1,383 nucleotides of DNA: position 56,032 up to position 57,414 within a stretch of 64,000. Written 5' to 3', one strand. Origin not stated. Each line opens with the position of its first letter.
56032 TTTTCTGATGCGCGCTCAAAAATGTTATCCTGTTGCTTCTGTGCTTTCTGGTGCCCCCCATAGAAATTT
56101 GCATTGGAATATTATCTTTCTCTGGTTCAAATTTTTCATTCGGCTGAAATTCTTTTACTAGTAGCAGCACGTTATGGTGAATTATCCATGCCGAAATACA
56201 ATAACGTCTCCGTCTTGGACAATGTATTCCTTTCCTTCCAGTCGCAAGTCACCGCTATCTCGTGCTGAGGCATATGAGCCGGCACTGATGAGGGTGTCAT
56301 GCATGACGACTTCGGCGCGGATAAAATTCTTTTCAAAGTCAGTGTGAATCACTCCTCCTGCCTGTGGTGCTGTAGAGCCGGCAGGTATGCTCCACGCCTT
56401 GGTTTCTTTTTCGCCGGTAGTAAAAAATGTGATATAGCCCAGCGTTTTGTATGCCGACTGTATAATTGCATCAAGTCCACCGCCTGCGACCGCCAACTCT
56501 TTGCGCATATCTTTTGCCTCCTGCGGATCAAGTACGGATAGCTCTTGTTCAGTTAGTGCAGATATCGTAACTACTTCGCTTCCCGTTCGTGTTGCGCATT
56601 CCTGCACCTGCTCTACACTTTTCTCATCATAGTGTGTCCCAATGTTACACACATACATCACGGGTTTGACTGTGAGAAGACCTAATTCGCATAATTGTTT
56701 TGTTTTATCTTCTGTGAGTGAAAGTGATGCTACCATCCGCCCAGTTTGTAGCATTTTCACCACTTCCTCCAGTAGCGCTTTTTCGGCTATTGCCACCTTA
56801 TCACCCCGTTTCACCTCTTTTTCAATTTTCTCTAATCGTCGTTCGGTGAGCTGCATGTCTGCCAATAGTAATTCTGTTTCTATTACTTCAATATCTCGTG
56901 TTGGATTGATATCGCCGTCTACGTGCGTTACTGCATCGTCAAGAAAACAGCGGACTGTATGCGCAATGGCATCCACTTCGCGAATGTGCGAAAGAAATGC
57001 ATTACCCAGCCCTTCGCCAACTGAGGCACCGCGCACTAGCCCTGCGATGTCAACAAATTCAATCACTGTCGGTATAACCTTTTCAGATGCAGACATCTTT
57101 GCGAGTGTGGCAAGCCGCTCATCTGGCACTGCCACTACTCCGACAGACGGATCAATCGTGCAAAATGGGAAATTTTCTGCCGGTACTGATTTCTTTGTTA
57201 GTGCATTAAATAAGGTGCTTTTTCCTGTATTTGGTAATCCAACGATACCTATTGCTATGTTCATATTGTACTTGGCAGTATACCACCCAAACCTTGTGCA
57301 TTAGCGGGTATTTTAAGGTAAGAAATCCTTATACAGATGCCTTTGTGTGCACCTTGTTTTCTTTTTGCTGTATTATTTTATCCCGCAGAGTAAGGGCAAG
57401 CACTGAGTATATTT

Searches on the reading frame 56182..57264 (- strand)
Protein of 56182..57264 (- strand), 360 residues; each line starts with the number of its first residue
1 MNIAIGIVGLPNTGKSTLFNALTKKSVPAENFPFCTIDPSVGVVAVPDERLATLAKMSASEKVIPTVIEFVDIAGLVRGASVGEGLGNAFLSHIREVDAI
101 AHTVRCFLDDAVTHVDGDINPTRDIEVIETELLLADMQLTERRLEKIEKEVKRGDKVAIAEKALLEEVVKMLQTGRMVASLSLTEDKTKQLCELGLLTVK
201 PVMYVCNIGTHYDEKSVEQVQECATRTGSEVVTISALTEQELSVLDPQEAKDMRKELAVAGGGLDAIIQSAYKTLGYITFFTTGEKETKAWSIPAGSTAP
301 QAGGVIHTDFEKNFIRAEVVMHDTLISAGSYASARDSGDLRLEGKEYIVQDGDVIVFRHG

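Call 57: search_protein_families(library=pfam, proteins=[window:56182-57264:-], max_evalue=0.001)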
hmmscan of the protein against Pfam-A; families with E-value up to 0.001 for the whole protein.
window:56182-57264:- (360 aa): 3 families
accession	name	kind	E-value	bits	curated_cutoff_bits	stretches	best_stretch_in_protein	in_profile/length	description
PF06071.19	YchF-GTPase_C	-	1.8e-33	114.9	27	1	278-359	2-83/84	Protein of unknown function (DUF933)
PF01926.29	MMR_HSR1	-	1e-20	74.4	21.9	1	5-120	2-97/113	50S ribosome-binding GTPase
PF02421.24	FeoB_N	-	2.5e-08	34.1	27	1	4-49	2-47/156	Ferrous iron transport protein B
